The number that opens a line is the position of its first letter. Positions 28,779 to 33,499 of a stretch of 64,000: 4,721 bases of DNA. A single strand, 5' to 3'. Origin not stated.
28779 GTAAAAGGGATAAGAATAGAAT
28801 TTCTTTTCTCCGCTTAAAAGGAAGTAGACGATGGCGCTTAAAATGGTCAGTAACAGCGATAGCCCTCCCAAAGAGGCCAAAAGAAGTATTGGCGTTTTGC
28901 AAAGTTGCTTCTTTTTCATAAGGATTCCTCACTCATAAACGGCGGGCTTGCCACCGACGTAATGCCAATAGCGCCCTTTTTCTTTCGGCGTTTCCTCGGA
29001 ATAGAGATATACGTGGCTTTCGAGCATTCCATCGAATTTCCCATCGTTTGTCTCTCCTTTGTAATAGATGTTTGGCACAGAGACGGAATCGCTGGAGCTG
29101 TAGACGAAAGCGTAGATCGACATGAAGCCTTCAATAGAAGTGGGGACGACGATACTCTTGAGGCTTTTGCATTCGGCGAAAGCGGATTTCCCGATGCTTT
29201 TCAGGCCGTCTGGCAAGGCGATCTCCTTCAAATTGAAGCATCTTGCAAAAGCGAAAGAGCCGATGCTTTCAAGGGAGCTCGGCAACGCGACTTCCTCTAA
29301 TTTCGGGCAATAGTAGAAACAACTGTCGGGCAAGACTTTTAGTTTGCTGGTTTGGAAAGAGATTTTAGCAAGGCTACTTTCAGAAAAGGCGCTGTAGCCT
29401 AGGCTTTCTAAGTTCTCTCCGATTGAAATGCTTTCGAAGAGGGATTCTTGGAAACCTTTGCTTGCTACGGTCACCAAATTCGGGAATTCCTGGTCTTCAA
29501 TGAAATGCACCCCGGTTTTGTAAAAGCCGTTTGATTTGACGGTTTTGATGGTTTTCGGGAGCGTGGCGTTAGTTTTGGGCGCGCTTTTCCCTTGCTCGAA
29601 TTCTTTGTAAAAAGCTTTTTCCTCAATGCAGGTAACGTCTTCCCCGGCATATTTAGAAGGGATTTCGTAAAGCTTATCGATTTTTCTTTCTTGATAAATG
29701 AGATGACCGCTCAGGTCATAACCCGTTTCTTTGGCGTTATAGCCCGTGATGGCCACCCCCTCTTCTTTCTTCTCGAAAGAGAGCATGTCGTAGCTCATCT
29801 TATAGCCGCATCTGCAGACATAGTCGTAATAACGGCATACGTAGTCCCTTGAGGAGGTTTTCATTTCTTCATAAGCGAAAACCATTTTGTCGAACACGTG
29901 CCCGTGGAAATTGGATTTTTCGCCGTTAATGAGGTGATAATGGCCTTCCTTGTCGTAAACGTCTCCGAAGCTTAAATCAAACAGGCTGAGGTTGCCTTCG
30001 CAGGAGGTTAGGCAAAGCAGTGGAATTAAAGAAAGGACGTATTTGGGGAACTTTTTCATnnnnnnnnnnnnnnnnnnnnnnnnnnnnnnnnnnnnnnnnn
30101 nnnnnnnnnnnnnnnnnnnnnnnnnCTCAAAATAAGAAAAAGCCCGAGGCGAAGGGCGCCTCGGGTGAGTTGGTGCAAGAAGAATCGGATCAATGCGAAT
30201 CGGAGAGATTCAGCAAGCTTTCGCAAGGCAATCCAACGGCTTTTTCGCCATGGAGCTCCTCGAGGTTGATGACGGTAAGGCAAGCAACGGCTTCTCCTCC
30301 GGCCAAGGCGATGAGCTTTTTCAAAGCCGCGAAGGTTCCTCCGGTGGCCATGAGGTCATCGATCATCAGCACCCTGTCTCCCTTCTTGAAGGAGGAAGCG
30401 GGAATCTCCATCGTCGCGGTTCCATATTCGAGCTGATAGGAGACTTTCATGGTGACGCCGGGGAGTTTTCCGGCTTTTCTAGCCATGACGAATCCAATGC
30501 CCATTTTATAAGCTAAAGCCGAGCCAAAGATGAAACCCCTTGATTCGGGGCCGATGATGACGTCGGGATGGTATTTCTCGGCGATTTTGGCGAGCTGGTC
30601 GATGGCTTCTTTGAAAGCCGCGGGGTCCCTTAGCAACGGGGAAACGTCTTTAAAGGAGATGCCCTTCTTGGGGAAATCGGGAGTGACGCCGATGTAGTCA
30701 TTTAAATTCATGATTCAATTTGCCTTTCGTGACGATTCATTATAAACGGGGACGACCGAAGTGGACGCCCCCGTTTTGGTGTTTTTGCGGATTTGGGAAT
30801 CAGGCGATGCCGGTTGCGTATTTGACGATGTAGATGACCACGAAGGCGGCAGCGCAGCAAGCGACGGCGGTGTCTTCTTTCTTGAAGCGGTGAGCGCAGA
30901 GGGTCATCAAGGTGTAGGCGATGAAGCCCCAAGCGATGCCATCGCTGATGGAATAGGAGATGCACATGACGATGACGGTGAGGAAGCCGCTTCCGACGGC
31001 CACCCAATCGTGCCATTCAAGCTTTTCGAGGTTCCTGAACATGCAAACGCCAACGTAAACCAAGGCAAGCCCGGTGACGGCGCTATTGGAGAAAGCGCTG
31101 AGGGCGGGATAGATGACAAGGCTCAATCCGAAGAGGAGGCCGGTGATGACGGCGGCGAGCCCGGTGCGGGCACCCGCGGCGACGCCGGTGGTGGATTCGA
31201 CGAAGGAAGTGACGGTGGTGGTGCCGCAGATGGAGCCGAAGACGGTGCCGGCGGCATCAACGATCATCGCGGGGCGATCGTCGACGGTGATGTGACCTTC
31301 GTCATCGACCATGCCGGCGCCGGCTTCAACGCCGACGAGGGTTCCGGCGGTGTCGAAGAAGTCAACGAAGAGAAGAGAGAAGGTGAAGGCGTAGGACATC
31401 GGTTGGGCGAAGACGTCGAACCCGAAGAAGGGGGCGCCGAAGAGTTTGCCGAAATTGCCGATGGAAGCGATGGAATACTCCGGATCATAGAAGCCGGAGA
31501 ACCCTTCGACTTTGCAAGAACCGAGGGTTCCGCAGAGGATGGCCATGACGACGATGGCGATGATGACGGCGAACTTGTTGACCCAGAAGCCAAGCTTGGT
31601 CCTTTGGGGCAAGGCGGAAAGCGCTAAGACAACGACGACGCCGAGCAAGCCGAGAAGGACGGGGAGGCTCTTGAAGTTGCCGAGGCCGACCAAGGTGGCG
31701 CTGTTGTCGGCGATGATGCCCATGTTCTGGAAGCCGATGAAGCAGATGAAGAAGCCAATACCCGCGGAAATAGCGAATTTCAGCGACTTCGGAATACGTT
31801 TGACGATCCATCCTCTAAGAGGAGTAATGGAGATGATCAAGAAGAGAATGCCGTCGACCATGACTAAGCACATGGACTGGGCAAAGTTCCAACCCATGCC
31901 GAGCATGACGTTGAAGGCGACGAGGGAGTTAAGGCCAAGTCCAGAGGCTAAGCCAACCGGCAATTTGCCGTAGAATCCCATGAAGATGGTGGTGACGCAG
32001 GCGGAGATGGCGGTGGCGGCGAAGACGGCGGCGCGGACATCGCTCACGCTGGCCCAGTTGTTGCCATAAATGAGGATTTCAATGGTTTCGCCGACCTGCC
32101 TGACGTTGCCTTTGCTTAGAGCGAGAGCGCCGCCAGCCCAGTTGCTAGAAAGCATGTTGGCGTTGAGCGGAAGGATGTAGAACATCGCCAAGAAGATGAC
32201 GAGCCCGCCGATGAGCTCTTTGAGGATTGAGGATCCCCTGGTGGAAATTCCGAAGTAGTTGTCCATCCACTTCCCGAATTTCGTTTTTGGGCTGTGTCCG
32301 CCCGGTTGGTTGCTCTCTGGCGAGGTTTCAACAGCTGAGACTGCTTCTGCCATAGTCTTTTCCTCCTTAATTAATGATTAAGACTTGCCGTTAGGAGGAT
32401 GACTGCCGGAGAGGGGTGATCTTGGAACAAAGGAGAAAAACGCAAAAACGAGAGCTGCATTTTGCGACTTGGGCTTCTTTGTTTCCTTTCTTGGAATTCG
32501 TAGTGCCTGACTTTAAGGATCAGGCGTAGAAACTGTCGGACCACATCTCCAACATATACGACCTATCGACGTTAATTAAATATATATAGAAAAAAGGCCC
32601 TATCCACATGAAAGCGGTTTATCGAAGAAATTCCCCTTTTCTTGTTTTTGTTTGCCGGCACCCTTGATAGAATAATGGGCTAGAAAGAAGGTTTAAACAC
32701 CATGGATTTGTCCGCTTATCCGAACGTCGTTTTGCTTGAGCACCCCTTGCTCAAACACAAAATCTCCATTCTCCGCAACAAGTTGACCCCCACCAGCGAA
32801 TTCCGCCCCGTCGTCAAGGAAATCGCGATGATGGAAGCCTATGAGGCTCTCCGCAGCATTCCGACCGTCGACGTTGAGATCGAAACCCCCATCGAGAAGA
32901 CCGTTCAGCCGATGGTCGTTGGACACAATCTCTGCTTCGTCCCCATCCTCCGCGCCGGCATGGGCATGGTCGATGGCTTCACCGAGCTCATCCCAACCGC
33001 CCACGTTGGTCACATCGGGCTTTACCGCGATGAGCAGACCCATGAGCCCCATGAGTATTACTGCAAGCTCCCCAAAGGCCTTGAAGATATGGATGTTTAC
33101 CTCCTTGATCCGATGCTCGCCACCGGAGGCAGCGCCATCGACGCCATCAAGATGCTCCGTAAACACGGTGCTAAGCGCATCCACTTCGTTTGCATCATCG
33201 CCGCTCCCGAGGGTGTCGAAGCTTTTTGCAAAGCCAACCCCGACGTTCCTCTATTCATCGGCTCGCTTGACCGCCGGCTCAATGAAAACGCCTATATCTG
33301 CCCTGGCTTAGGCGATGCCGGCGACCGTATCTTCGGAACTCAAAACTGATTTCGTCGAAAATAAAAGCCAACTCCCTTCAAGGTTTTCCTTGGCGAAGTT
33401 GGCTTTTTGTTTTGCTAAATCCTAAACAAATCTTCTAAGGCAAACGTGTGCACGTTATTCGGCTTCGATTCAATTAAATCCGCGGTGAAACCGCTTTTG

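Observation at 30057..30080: Poly-C tract in place of the RBS of a BspA-like LRR surface lipoprotein gene: candidate phase-variation switch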

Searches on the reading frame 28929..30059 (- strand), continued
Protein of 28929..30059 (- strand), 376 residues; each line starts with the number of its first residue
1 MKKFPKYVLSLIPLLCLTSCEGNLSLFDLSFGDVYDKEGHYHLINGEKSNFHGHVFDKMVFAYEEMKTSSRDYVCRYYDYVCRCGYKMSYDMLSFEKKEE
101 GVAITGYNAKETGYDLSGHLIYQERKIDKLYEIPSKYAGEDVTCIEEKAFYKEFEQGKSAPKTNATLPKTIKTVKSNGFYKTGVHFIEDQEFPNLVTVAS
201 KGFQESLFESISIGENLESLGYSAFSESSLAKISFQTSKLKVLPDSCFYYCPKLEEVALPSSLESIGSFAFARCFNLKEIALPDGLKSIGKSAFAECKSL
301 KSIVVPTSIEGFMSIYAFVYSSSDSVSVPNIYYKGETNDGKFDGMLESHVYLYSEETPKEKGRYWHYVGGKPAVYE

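Call 24: find_encoding_contigs(protein=P0125, flank=3000, max_places=10)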
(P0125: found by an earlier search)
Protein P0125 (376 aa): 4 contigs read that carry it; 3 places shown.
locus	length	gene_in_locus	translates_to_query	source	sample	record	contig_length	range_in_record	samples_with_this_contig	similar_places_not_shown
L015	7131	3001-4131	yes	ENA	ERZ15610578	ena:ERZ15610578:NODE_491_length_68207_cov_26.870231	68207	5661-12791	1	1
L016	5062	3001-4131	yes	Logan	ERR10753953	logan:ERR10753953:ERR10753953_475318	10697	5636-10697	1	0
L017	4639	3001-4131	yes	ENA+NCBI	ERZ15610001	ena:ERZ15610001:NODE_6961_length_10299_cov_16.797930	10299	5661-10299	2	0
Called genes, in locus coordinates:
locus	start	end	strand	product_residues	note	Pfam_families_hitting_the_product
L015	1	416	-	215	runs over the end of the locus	PF14681:UPRTase, PF00156:Pribosyltran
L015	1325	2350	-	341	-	-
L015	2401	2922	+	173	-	PF00156:Pribosyltran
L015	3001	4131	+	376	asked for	PF13306:LRR_5, PF13855:LRR_8 (faint), PF13306:LRR_5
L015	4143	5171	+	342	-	-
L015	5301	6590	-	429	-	PF13173:AAA_14, PF13635:DUF4143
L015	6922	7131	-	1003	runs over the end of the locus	PF00005:ABC_tran, PF02463:SMC_N (weak), PF02687:FtsX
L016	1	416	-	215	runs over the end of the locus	PF14681:UPRTase, PF00156:Pribosyltran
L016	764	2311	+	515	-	PF00860:Xan_ur_permease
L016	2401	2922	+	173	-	PF00156:Pribosyltran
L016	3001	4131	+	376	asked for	PF13306:LRR_5, PF13855:LRR_8 (faint), PF13306:LRR_5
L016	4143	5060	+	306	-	?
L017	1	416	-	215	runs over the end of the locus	PF14681:UPRTase, PF00156:Pribosyltran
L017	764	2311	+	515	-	PF00860:Xan_ur_permease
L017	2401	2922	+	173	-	PF00156:Pribosyltran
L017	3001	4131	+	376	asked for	PF13306:LRR_5, PF13855:LRR_8 (faint), PF13306:LRR_5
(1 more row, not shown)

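Call 28: find_encoding_contigs(protein=P0143, flank=3000, max_places=10)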
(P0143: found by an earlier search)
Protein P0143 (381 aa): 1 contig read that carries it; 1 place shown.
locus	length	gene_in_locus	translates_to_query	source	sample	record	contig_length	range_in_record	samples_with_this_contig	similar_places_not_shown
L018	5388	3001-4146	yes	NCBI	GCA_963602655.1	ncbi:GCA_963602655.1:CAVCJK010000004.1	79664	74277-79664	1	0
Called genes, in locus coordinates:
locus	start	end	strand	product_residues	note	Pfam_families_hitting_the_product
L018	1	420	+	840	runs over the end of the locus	PF07517:SecA_DEAD, PF00270:DEAD (weak), PF01043:SecA_PP_bind, PF21090:P-loop_SecA, PF07516:SecA_SW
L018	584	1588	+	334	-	PF03462:PCRF, PF00472:RF-1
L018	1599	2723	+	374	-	PF02588:YitT_membrane, PF10035:DUF2179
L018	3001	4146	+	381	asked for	PF13855:LRR_8 (faint), PF13306:LRR_5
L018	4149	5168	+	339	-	-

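Call 29: find_encoding_contigs(protein=P0149, flank=3000, max_places=10)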
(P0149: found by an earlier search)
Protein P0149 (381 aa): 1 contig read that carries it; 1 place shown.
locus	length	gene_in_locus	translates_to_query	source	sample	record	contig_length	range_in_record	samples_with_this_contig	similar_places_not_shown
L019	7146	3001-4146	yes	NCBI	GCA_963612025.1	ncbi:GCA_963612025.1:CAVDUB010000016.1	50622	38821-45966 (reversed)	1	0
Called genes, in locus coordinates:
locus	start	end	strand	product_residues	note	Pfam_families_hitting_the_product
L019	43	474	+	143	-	-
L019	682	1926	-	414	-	PF13173:AAA_14, PF13635:DUF4143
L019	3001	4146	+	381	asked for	PF13306:LRR_5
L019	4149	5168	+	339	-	-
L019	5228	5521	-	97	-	-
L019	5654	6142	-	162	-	PF18936:DUF5684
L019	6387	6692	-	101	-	-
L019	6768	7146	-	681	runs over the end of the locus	-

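Call 49: find_encoding_contigs(protein=P0005, flank=2000, max_places=5)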
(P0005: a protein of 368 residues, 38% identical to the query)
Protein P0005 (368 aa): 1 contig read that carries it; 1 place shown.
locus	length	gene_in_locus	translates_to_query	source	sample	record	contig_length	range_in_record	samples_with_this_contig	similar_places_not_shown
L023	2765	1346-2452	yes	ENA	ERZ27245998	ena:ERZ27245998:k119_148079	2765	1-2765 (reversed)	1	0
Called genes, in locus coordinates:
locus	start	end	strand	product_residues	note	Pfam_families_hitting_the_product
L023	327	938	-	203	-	-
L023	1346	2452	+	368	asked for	PF13306:LRR_5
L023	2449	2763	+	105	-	?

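Call 50: find_encoding_contigs(protein=P0006, flank=2000, max_places=5)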
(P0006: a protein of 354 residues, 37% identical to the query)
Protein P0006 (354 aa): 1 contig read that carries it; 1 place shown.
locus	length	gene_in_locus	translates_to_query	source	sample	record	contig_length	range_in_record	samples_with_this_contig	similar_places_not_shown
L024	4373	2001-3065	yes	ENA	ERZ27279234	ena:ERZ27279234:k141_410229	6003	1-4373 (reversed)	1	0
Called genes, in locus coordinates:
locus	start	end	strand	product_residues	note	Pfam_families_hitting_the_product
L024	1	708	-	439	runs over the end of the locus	PF13173:AAA_14, PF13635:DUF4143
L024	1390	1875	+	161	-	-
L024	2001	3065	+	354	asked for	PF13306:LRR_5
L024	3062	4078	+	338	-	-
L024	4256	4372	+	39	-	?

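Call 65: search_protein_families(library=ncbifam, proteins=[window:28929-30059:-], max_evalue=0.01)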
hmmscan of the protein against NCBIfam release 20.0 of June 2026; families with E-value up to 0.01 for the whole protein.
window:28929-30059:- (376 aa): 1 family
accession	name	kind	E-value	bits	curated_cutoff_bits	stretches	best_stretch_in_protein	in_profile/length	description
NF047961.1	adhesin_HupY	equivalog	1.6e-16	59.6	1250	2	275-352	186-261/978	leucine-rich repeat adhesin HupY/LrrG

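Call 66: search_protein_families(library=padloc, proteins=[window:28929-30059:-], max_evalue=0.01)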
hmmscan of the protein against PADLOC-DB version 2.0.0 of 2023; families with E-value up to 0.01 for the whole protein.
window:28929-30059:- (376 aa): 0 families

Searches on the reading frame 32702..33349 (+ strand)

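Call 37: search_protein_families(library=pfam, proteins=[window:32702-33349:+], max_evalue=0.001)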
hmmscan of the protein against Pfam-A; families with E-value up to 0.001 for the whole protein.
window:32702-33349:+ (215 aa): 2 families
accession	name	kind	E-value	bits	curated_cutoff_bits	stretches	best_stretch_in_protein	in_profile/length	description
PF14681.12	UPRTase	-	3.1e-76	255.9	27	1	12-213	2-206/206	Uracil phosphoribosyltransferase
PF00156.33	Pribosyltran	-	1.6e-07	31.2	26.3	1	117-173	77-131/158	Phosphoribosyl transferase domain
